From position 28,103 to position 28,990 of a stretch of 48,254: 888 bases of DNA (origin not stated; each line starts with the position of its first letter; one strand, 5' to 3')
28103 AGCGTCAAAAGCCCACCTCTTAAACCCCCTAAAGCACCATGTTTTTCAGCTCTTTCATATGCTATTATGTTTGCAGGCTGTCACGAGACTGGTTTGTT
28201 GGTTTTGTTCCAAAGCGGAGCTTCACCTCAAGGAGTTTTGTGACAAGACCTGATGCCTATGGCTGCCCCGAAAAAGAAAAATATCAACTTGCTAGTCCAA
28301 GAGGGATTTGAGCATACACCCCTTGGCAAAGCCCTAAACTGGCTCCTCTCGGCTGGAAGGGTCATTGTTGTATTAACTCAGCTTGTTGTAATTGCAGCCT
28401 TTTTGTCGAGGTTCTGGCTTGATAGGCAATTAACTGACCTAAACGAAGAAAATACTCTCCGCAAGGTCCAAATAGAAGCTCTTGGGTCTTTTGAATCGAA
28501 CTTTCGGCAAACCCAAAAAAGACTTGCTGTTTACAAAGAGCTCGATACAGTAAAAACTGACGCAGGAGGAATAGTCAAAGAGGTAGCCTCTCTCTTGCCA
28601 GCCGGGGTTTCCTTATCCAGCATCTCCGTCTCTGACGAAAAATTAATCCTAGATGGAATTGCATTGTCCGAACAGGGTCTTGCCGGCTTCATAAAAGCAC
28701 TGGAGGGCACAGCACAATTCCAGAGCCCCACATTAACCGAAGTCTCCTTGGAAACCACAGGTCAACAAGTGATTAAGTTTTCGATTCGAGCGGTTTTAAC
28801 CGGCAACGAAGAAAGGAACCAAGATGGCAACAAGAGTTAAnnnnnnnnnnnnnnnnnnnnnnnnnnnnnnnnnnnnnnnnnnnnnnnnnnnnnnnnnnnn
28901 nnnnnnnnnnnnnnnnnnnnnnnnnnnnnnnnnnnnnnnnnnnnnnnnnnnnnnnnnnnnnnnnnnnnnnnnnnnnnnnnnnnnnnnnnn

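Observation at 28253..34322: PilN/PilO-led six-gene surface cluster with no pilM, secretin, ATPase or pilin in sight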

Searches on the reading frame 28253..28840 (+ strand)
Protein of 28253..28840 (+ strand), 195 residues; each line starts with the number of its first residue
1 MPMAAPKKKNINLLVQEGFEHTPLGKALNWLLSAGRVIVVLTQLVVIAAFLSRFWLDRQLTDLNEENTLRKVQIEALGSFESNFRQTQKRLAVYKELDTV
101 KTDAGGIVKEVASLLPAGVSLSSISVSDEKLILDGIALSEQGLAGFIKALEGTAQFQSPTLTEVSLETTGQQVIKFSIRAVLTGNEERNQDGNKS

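Call 3: search_protein_families(library=pfam, proteins=[window:28253-28840:+], max_evalue=1)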
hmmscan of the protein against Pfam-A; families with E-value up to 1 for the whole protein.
window:28253-28840:+ (195 aa): 1 family
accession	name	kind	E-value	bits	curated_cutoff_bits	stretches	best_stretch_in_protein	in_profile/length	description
PF05137.18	PilN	-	2.2e-14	53.7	22.8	1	109-181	4-77/78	Fimbrial assembly protein (PilN)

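Call 4: search_protein_families(library=ncbifam, proteins=[window:28253-28840:+], max_evalue=1)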
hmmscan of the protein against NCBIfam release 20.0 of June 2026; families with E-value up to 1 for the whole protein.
window:28253-28840:+ (195 aa): 0 families

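Call 10: find_homologous_proteins(query=window:28253-28840:+, max_evalue=0.001)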
Query window:28253-28840:+ (195 aa): 67 proteins with E <= 0.001 among 375 candidates.
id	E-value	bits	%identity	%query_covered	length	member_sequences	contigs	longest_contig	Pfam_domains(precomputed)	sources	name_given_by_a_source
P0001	1.0e-66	242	62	92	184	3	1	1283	PF05137.19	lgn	-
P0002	2.5e-65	237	66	94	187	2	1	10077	PF05137.19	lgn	-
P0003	9.7e-64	232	59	92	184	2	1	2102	PF05137.19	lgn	-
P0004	5.4e-61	223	61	94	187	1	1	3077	PF05137.19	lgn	-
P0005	2.0e-58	215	61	91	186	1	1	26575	PF05137.19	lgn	-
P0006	3.9e-58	214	57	96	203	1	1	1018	PF05137.19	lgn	-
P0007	5.4e-57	210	55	98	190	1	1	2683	PF05137.19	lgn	-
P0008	1.1e-55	206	53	93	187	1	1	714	PF05137.19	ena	-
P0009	1.5e-54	202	56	92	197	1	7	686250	PF05137.19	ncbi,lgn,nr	ncbi:MAG: PilN domain-containing protein [Candidatus Blackburnbacteria bacterium]|nr:PilN domain-con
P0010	1.6e-54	202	57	90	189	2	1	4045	PF05137.19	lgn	-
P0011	2.5e-54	202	53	93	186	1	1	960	PF05137.19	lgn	-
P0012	3.7e-54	201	58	92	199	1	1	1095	PF05137.19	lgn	-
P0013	5.6e-54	200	55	91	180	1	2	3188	PF05137.19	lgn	-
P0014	1.4e-53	199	58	98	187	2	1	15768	PF05137.19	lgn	-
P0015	2.1e-53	199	55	98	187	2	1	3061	PF05137.19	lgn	-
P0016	3.9e-53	198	57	90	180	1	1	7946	PF05137.19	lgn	-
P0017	4.2e-53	198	52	98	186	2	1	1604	PF05137.19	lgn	-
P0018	7.4e-53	197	58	90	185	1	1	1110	PF05137.19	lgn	-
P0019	7.7e-53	197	55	91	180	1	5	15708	PF05137.19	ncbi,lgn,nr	ncbi:MAG: PilN domain-containing protein [Candidatus Blackburnbacteria bacterium]|nr:PilN domain-con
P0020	1.1e-52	196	57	89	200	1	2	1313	PF05137.19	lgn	-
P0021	1.5e-52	196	53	97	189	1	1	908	PF05137.19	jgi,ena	-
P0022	2.5e-52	195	58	90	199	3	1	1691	PF05137.19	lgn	-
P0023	3.8e-52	194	56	92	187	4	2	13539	PF05137.19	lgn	-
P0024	4.7e-52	194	51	95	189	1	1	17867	PF05137.19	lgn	-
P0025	2.8e-51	192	54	93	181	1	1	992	PF05137.19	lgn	-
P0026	5.4e-51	191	53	92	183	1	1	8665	PF05137.19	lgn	-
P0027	1.2e-50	190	53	94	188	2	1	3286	PF05137.19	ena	-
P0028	1.2e-50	190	53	91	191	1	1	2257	PF05137.19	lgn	-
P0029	2.7e-50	188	57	91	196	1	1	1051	PF05137.19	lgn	-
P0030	2.8e-50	188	53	91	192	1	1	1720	PF05137.19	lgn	-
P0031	3.3e-50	188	53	94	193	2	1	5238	PF05137.19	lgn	-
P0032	5.1e-50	188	56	90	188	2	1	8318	PF05137.19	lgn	-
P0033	1.5e-49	186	55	93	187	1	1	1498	PF05137.19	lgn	-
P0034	1.5e-49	186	49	96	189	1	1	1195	PF05137.19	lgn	-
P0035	1.7e-49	186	53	89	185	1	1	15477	PF05137.19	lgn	-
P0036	2.3e-49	185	54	93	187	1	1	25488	PF05137.19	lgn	-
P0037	3.6e-49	185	48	96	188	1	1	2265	PF05137.19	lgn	-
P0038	4.5e-49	184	54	89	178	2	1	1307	PF05137.19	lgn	-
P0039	1.1e-48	183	53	91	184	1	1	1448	PF05137.19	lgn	-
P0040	1.2e-48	183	50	93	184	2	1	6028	PF05137.19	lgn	-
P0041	3.4e-48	182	53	91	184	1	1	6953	PF05137.19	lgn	-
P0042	4.5e-48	181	49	95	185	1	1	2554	PF05137.19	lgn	-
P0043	4.9e-48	181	52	93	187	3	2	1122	PF05137.19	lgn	-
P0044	1.1e-47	180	50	94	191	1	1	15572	PF05137.19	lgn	-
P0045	1.2e-47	180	53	91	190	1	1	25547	PF05137.19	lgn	-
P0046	1.5e-47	179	54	87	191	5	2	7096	PF05137.19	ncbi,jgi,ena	-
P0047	3.8e-47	178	53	91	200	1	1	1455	PF05137.19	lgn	-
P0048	1.5e-46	176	52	92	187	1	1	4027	PF05137.19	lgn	-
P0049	1.2e-45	173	48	92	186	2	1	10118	PF05137.19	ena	-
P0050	4.3e-38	149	43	94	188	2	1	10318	PF05137.19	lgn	-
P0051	1.1e-37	147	47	92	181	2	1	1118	PF05137.19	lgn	-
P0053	3.6e-34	136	44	96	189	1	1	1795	PF05137.19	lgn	-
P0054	6.9e-34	135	44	90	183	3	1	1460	PF05137.19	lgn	-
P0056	6.9e-33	132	42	91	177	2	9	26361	PF05137.19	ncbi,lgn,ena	ncbi:MAG: PilN domain-containing protein [Patescibacteria group bacterium]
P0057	9.2e-33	131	42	91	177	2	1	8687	PF05137.19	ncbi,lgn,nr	ncbi:MAG: PilN domain-containing protein [bacterium]|nr:PilN domain-containing protein [bacterium]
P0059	1.3e-30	124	44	90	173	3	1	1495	PF05137.19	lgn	-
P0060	2.5e-29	120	40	93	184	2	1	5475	PF05137.19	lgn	-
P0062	1.9e-27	114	34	91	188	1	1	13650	PF05137.19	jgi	jgi:Tfp pilus assembly protein PilN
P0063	6.4e-27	112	39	90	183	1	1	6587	PF05137.19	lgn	-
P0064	2.9e-25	107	38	90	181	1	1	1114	PF05137.19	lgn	-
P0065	6.8e-25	106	38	90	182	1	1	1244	PF05137.19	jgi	-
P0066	1.5e-24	105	38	90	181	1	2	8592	PF05137.19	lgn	-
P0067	2.3e-24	104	36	92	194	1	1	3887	PF05137.19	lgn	-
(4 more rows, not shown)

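Call 11: find_encoding_contigs(protein=P0009, flank=10000, max_places=3)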
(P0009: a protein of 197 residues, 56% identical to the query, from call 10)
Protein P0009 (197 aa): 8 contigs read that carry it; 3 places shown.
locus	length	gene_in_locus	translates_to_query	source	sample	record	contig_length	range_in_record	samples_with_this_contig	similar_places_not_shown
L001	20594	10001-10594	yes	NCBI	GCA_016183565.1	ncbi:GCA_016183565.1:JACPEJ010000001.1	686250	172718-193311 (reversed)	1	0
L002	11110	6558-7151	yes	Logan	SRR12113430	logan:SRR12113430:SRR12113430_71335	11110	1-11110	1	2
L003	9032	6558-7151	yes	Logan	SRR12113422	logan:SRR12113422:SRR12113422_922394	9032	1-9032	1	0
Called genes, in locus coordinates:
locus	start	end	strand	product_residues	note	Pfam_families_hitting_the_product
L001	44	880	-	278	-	-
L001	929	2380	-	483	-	PF00009:GTP_EFTU, PF01926:MMR_HSR1, PF22042:EF-G_D2, PF11987:IF-2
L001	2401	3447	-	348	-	PF08529:NusA_N, PF13184:KH_NusA_1st, PF26594:KH_NusA_2nd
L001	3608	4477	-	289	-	PF00226:DnaJ, PF01556:DnaJ_C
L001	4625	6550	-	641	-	PF00012:HSP70, PF06723:MreB_Mbl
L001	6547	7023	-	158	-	PF01025:GrpE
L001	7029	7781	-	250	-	PF01628:HrcA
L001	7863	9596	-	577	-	PF03023:MurJ, PF13440:Polysacc_synt_3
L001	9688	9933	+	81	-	PF01649:Ribosomal_S20p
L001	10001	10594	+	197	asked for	PF05137:PilN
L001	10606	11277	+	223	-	PF04350:PilO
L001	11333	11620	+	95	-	-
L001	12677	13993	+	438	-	-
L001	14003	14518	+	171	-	-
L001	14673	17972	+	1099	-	PF00082:Peptidase_S8, PF01839:FG-GAP (faint), PF13517:FG-GAP_3 (faint)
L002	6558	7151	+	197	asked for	PF05137:PilN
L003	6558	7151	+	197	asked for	PF05137:PilN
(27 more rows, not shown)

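Call 12: find_encoding_contigs(protein=P0005, flank=10000, max_places=2)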
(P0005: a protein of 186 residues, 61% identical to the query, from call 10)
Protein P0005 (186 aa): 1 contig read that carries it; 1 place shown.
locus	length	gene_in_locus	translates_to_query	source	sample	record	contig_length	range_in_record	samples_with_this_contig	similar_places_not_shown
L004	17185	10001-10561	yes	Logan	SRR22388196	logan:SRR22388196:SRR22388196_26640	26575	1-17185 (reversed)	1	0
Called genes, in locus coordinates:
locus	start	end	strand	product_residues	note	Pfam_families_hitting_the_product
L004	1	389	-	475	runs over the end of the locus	PF00009:GTP_EFTU, PF09439:SRPRB (weak), PF01926:MMR_HSR1, PF08477:Roc (weak), PF22042:EF-G_D2, PF11987:IF-2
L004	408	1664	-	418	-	PF08529:NusA_N, PF13184:KH_NusA_1st, PF26594:KH_NusA_2nd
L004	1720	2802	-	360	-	PF00348:polyprenyl_synt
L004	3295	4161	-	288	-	PF00226:DnaJ, PF01556:DnaJ_C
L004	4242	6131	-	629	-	PF00012:HSP70, PF06723:MreB_Mbl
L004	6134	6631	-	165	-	PF01025:GrpE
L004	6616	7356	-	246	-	PF01628:HrcA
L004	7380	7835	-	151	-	PF01814:Hemerythrin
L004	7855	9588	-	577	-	PF01554:MatE (weak), PF03023:MurJ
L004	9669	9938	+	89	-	PF01649:Ribosomal_S20p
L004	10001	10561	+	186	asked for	PF05137:PilN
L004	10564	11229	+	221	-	PF04350:PilO (weak)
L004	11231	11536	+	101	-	-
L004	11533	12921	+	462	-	PF16656:Pur_ac_phosph_N (weak), PF19077:Big_13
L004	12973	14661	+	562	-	-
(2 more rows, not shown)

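Call 13: find_encoding_contigs(protein=P0056, flank=10000, max_places=2)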
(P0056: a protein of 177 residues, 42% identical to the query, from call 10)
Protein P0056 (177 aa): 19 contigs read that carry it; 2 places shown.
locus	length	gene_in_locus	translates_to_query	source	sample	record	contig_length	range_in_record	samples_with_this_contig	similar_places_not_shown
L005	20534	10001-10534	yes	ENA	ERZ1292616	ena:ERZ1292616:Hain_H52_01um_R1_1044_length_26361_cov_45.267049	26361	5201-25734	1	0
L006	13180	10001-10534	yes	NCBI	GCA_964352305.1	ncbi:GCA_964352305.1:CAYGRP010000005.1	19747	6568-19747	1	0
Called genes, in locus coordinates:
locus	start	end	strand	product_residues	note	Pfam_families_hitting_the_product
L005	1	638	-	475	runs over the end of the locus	PF00009:GTP_EFTU, PF00071:Ras (weak), PF01926:MMR_HSR1, PF22042:EF-G_D2, PF11987:IF-2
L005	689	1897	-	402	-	PF08529:NusA_N, PF13184:KH_NusA_1st, PF26594:KH_NusA_2nd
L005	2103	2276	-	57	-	-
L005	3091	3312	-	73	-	-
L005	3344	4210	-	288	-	PF00226:DnaJ, PF01556:DnaJ_C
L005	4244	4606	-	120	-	PF05635:23S_rRNA_IVP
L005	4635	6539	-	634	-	PF00012:HSP70, PF06723:MreB_Mbl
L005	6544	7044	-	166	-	PF01025:GrpE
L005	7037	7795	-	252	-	PF01628:HrcA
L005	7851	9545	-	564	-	PF03023:MurJ, PF13440:Polysacc_synt_3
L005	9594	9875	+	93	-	PF01649:Ribosomal_S20p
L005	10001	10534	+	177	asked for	PF05137:PilN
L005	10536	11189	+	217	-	-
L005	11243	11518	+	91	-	-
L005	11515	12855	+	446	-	PF16656:Pur_ac_phosph_N (weak), PF19077:Big_13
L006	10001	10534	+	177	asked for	PF05137:PilN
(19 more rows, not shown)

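Call 14: find_encoding_contigs(protein=P0062, flank=10000, max_places=2)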
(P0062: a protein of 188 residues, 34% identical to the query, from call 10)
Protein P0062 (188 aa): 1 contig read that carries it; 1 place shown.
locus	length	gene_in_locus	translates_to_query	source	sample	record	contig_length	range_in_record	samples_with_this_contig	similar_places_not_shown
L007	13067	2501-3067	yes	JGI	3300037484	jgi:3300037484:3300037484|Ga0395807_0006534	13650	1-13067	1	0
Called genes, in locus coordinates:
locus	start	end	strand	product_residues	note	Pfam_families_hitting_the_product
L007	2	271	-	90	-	?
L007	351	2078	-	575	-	PF03023:MurJ, PF13440:Polysacc_synt_3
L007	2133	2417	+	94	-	-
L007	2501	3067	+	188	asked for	PF05137:PilN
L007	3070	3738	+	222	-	-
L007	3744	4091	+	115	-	-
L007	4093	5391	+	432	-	PF16656:Pur_ac_phosph_N, PF19077:Big_13 (weak)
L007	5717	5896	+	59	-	-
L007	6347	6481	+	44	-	-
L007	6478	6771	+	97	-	-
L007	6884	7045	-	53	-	-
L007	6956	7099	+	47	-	-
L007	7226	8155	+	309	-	-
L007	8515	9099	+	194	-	PF04203:Sortase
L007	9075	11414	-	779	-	PF02366:PMT, PF13231:PMT_2, PF16192:PMT_4TMC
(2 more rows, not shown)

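Call 15: find_encoding_contigs(protein=P0050, flank=10000, max_places=2)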
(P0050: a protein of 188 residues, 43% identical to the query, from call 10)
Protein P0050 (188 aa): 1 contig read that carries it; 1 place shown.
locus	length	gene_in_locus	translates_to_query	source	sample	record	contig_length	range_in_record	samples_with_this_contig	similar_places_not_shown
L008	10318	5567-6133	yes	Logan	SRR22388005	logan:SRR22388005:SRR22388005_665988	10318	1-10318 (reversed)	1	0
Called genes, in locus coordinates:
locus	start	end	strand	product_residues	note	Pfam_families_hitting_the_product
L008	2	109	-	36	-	?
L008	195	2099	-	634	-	PF00012:HSP70, PF06723:MreB_Mbl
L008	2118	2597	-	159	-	PF01025:GrpE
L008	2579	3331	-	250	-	PF01628:HrcA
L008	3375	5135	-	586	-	PF01554:MatE, PF03023:MurJ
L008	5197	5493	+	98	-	PF01649:Ribosomal_S20p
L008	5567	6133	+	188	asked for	PF05137:PilN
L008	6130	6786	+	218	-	-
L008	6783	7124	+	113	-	-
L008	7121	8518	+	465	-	PF00041:fn3 (weak), PF16656:Pur_ac_phosph_N, PF13620:CarboxypepD_reg (faint), PF19077:Big_13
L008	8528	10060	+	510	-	-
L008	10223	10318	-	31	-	?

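Call 26: find_related_loci(query=A2, collection=genome_contigs, flank=10000)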
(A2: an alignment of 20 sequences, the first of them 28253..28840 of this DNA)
Query A2 (195 aa) in genome_contigs; peptide patterns used: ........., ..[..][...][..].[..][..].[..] (x = any residue, [..] = any of these).
292 stretches matched a pattern; 175 encode a relative of the query (tblastn E <= 1e-3); the best 80 are kept; 80 distinct loci.
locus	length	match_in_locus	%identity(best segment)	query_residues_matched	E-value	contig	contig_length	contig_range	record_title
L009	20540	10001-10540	56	3-182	1e-61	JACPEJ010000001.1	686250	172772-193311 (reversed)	MAG: Candidatus Blackburnbacteria bacterium isolate NC_groundwater_332_Ag_B-0.1um_41_18 GD18-4_B1_scaffold_152758, whole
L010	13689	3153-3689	54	1-179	6e-61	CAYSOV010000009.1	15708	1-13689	MAG TPA_asm: uncultured Gammaproteobacteria bacterium isolate binchicken_co110_923 genome assembly, contig: NODE_8080_le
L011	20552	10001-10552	52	1-182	4e-55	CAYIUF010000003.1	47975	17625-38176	MAG TPA_asm: uncultured Gammaproteobacteria bacterium isolate ERP119705_co5_572 genome assembly, contig: NODE_685_length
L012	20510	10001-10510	54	9-178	4e-55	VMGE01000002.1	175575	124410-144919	MAG: Microgenomates group bacterium Gr01-1014_5 G01um10145_scaffold_21, whole genome shotgun sequence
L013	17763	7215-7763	51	3-188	7e-54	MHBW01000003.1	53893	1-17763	MAG: Candidatus Blackburnbacteria bacterium RIFCSPHIGHO2_01_FULL_43_15b rifcsphigho2_01_scaffold_1390, whole genome shot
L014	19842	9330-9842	52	9-180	1e-53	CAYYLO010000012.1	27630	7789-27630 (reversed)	MAG TPA_asm: uncultured Gammaproteobacteria bacterium isolate binchicken_co144_799 genome assembly, contig: NODE_3634_le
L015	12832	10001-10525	50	1-176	8e-51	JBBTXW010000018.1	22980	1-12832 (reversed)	MAG: Patescibacteria group bacterium isolate H51-bin053_1 H51_bin053_1_000000000018, whole genome shotgun sequence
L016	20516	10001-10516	51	3-170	1e-47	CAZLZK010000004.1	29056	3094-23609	MAG TPA_asm: uncultured Gammaproteobacteria bacterium isolate SRP269290_co1_809 genome assembly, contig: NODE_1759_lengt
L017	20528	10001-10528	46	3-180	6e-47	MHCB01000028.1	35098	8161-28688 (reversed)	MAG: Candidatus Blackburnbacteria bacterium RIFCSPHIGHO2_12_FULL_44_25 rifcsphigho2_12_scaffold_5467, whole genome shotg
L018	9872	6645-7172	42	6-182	1e-38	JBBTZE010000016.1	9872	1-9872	MAG: Patescibacteria group bacterium isolate H51-bin069_1 H51_bin069_1_000000000016, whole genome shotgun sequence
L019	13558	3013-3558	38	2-182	7e-37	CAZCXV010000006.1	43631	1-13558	MAG TPA_asm: uncultured Gammaproteobacteria bacterium isolate SRP062349_co2_267 genome assembly, contig: NODE_506_length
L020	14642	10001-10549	41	3-186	2e-36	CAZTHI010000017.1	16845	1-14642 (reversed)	MAG TPA_asm: uncultured Gammaproteobacteria bacterium isolate binchicken_co387_486 genome assembly, contig: NODE_3825_le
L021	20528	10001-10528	40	7-182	4e-36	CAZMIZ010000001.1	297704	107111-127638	MAG TPA_asm: uncultured Gammaproteobacteria bacterium isolate binchicken_co338_18 genome assembly, contig: NODE_12_lengt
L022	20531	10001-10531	40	5-182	6e-36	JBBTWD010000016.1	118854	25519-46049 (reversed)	MAG: Patescibacteria group bacterium isolate H43-bin018_1 H43_bin018_1_000000000016, whole genome shotgun sequence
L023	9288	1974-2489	39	6-178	9e-36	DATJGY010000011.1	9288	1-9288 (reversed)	MAG TPA_asm: Alphaproteobacteria bacterium isolate SMAG_U15498 k141_9410850, whole genome shotgun sequence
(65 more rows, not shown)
